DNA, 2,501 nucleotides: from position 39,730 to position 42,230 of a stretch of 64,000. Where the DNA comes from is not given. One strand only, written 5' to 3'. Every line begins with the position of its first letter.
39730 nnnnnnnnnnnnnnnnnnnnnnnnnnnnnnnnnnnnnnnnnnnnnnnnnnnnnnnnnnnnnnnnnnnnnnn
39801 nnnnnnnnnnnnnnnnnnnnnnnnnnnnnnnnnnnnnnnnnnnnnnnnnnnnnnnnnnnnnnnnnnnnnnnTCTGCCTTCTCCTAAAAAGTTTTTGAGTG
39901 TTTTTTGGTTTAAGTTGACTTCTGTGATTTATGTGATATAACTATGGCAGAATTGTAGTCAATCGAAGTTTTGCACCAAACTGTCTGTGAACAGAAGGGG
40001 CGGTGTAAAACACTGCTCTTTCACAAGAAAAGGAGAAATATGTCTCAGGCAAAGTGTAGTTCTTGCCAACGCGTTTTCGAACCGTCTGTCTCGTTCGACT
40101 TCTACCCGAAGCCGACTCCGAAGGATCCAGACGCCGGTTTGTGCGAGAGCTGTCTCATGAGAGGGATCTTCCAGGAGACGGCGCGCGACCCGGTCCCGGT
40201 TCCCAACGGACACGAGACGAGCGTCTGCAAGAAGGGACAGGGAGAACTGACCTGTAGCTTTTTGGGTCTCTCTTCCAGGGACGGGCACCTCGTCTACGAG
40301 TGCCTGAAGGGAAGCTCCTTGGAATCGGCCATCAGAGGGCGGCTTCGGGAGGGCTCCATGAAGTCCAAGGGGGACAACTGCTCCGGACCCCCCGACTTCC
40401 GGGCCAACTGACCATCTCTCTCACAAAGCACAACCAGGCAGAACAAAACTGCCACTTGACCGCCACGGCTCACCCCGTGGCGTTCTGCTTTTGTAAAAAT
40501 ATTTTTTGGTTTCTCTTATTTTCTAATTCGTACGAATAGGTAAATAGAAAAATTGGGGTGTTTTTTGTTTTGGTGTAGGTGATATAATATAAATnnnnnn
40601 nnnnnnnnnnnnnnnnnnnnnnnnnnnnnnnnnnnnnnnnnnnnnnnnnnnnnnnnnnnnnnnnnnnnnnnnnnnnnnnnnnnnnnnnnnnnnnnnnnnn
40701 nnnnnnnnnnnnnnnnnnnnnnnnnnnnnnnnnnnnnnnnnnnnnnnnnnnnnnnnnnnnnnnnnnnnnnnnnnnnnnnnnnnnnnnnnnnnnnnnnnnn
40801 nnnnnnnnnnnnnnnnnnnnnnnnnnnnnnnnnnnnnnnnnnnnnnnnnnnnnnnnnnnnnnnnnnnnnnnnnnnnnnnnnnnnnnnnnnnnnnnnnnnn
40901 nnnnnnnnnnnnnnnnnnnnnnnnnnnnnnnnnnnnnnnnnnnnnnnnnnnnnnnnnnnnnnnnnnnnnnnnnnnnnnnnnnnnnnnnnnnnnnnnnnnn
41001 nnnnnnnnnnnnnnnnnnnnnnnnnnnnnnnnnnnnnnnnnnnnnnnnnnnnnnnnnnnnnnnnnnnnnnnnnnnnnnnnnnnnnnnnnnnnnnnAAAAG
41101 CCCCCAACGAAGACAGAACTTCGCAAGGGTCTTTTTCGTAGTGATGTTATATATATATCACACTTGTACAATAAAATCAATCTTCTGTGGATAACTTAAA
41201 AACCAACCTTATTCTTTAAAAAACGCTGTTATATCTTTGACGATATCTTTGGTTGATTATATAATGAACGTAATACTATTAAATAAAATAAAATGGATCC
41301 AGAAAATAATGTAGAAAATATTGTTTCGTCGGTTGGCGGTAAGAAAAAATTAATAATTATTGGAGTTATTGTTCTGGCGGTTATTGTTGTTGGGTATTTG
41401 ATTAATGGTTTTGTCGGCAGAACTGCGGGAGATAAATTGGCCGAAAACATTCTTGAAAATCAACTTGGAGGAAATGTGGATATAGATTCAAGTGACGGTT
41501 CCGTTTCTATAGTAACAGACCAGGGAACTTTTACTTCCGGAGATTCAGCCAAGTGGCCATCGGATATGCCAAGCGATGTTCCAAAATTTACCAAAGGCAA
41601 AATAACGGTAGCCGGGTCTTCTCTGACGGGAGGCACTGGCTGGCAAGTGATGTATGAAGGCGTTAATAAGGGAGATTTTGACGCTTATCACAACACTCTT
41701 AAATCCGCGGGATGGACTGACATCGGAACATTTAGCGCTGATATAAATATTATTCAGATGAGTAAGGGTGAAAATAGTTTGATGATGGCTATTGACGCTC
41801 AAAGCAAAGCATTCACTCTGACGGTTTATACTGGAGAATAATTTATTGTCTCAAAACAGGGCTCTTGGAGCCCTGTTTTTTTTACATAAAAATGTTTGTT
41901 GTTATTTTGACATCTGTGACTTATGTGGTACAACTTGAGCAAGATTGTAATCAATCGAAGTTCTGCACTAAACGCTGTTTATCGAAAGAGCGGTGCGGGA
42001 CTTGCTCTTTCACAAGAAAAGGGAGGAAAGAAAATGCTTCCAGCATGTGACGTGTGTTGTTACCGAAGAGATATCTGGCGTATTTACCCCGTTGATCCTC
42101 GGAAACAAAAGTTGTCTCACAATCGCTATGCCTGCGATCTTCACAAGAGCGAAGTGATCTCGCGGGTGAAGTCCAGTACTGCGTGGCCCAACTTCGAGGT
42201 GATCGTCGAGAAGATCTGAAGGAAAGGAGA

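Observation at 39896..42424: Conserved promoter plus roughly 100-nt leader shared by two GC-rich modules; candidate cis-regulatory RNA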

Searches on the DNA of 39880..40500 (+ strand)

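Call 51: search_rna_families(source=window, start=39880, end=40080, threshold=evalue, max_evalue=10)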
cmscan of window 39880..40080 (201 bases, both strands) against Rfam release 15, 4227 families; matches with E-value up to 10: 1.
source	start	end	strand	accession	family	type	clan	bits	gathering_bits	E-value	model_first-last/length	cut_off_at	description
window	39986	40080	-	RF02091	DAOA-AS1_2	Gene; lncRNA;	-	7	43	8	1-205/205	no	DAOA antisense RNA 1 conserved region 2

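Call 61: build_rna_model(alignment_id=A4, structure=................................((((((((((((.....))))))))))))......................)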
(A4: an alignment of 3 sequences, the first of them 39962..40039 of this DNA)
Model R1 built from alignment A4 (3 sequences, 83 columns); structure: as given.
model positions 79; base pairs 12; branch points 0; effective number of sequences 1.82; information 0.716 bits per position. Calibrated on 0.2 Mb of random sequence (short: E-values are rough).
structure used (alignment columns):
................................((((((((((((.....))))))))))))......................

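Call 62: search_with_rna_model(model_id=R1, sources=[window, L009, L013, L014, L015, L017, L020, L022, L023, L024, L025, L026, L027, L028, L029, L030, L031, L032, L033, L034, L035, L036, L037], max_evalue=10, show_alignments=6)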
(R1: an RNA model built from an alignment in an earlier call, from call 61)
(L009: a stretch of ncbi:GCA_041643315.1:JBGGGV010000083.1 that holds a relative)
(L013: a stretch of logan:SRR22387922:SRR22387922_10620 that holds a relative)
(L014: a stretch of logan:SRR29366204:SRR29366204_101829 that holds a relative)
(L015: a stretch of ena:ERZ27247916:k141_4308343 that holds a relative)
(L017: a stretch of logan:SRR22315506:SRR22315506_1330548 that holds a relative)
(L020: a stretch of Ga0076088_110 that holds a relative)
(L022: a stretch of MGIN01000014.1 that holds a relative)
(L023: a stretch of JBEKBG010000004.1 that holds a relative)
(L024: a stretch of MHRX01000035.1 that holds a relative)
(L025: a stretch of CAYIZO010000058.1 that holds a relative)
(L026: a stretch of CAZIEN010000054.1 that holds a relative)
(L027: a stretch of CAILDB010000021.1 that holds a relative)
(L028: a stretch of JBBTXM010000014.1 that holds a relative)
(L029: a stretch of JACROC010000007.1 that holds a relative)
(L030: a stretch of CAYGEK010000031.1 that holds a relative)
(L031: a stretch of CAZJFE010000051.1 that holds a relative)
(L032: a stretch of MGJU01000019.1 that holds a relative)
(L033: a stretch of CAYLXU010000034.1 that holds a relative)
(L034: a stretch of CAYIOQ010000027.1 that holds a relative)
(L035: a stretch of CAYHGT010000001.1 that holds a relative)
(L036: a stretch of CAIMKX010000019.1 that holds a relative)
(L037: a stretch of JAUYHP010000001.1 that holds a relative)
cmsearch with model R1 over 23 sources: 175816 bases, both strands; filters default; matches with E-value up to 10: 18.
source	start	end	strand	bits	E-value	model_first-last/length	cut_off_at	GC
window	39962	40040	+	101.8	1.2e-18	1-79/79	no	0.42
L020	1681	1759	+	96.9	1.2e-17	1-79/79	no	0.52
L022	827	905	+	96.9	1.2e-17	1-79/79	no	0.52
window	41954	42029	+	82.6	1.1e-14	1-79/79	no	0.46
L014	885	935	+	17.3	0.31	1-79/79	no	0.33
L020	3626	3701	-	16.5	0.46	1-79/79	no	0.36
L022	2772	2847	-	16.5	0.46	1-79/79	no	0.36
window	27697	27757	+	15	0.95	1-79/79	no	0.31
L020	1662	1736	-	14.3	1.3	1-79/79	no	0.47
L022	808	882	-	14.3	1.3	1-79/79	no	0.47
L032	1879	1932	-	13.1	2.3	1-79/79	no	0.31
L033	3209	3233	+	12.7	2.8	35-59/79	no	0.56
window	53095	53136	+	12.4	3.2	1-79/79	no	0.38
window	57750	57821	+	11.8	4.3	1-79/79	no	0.26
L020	8313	8382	+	11.7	4.4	1-79/79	no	0.4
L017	2570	2632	+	11.6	4.8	1-79/79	no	0.4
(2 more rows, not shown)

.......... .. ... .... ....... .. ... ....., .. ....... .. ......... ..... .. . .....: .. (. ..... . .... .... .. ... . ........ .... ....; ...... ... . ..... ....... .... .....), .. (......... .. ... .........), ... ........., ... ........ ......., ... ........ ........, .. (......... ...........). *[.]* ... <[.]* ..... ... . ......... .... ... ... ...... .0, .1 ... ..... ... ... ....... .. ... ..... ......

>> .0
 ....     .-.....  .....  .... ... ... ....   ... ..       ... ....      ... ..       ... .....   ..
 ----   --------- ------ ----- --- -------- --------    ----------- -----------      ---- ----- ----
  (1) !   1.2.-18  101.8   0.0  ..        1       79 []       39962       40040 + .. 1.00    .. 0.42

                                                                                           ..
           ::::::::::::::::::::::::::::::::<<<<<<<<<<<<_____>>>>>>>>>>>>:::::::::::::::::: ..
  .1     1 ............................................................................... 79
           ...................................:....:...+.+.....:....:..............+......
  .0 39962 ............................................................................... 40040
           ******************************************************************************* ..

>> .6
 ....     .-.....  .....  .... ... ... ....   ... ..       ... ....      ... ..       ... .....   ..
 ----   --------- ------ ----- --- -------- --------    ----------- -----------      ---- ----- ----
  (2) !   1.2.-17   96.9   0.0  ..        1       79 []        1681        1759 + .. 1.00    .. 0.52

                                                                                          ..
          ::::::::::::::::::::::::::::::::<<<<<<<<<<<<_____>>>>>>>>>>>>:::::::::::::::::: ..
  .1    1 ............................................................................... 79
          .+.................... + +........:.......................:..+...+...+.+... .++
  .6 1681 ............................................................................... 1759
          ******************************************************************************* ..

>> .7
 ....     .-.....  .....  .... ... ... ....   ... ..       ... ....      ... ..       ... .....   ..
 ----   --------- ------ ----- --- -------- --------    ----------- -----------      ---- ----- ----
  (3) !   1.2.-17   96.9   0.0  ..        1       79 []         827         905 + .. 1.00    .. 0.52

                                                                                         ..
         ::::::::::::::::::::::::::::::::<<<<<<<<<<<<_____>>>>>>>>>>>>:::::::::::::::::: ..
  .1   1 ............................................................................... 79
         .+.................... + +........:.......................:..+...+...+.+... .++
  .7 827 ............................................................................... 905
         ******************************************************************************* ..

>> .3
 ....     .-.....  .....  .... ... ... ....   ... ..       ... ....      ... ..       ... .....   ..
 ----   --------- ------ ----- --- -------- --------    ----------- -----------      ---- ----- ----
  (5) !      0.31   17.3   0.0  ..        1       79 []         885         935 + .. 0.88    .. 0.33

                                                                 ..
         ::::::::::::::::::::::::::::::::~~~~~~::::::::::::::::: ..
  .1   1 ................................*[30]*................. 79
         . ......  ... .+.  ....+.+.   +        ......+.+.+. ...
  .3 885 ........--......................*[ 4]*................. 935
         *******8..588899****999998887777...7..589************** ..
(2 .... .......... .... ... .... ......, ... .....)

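Call 87: search_with_rna_model(model_id=R1, source=window, filters=off, max_evalue=1)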
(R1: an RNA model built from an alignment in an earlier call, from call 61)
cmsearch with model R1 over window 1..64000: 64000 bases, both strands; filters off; matches with E-value up to 1: 3.
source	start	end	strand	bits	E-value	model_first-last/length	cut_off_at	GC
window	39962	40040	+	101.8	4.2e-19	1-79/79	no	0.42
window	41954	42029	+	82.6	3.9e-15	1-79/79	no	0.46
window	27697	27757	+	15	0.35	1-79/79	no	0.31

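Call 99: search_with_rna_model(model_id=R1, sources=[L038, L039, L040, L041, L042, L001, L002], max_evalue=5)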
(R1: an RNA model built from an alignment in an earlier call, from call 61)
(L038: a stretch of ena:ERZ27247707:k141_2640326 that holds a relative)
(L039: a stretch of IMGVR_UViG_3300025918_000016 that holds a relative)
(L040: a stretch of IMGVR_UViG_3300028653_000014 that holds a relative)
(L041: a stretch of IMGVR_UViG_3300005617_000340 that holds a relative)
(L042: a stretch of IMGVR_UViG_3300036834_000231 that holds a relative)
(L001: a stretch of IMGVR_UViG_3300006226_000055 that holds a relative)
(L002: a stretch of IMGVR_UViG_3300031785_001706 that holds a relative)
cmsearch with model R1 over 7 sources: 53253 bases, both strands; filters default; matches with E-value up to 5: 2.
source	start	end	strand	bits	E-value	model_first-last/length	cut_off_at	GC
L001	4871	4913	+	15.5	0.23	1-79/79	no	0.33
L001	7632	7741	-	13.4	0.61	1-79/79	no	0.38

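Call 106: search_dna_similar(query=window:39896-40500:+, collection=phages, mode=distant, max_evalue=0.001, max_rows=10)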
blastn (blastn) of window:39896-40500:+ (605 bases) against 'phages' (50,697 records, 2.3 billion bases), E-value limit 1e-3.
No match.

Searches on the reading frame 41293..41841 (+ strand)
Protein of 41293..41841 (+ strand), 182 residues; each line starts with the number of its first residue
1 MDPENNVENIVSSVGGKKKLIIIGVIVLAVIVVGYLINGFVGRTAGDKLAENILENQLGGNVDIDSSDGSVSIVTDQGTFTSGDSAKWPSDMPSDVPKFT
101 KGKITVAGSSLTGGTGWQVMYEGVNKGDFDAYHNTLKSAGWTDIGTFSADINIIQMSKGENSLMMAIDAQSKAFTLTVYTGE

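Call 19: search_protein_families(library=pfam, proteins=[window:41293-41841:+], max_evalue=0.1)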
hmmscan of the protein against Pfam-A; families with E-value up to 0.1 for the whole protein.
window:41293-41841:+ (182 aa): 2 families
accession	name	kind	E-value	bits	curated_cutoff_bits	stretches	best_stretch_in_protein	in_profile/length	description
PF08805.16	PilS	-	0.039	14.4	22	0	101-145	58-103/138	PilS N terminal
PF08999.15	SP_C-Propep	-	0.042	14.1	25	1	17-60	37-78/96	Surfactant protein C, N terminal propeptide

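Call 67: search_protein_families(library=phrogs, proteins=[window:41293-41841:+], max_evalue=0.01)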
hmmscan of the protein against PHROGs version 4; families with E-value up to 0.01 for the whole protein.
window:41293-41841:+ (182 aa): 0 families

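Call 68: search_protein_families(library=ncbifam, proteins=[window:41293-41841:+], max_evalue=0.01)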
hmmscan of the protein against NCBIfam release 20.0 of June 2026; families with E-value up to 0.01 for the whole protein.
window:41293-41841:+ (182 aa): 0 families

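Call 108: search_protein_families(library=padloc, proteins=[window:41293-41841:+], max_evalue=0.01)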
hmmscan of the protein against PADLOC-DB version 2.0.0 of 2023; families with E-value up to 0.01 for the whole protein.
window:41293-41841:+ (182 aa): 0 families

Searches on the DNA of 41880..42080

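Call 52: search_rna_families(source=window, start=41880, end=42080, threshold=evalue, max_evalue=10)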
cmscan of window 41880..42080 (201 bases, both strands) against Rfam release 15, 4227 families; matches with E-value up to 10: 3.
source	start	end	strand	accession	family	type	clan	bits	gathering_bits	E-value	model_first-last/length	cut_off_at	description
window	41883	41962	+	RF00527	snoMe28S-G3255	Gene; snRNA; snoRNA; CD-box;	CL00066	17.6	44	9.9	1-84/84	no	Small nucleolar RNA Me28S-Gm3255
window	41982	42016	+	RF03474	mir-4766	Gene; miRNA;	-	13.4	72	6.5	1-56/56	no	mir-4766 microRNA precursor family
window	41979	42014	-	RF03474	mir-4766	Gene; miRNA;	-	13.2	72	7.6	1-56/56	no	mir-4766 microRNA precursor family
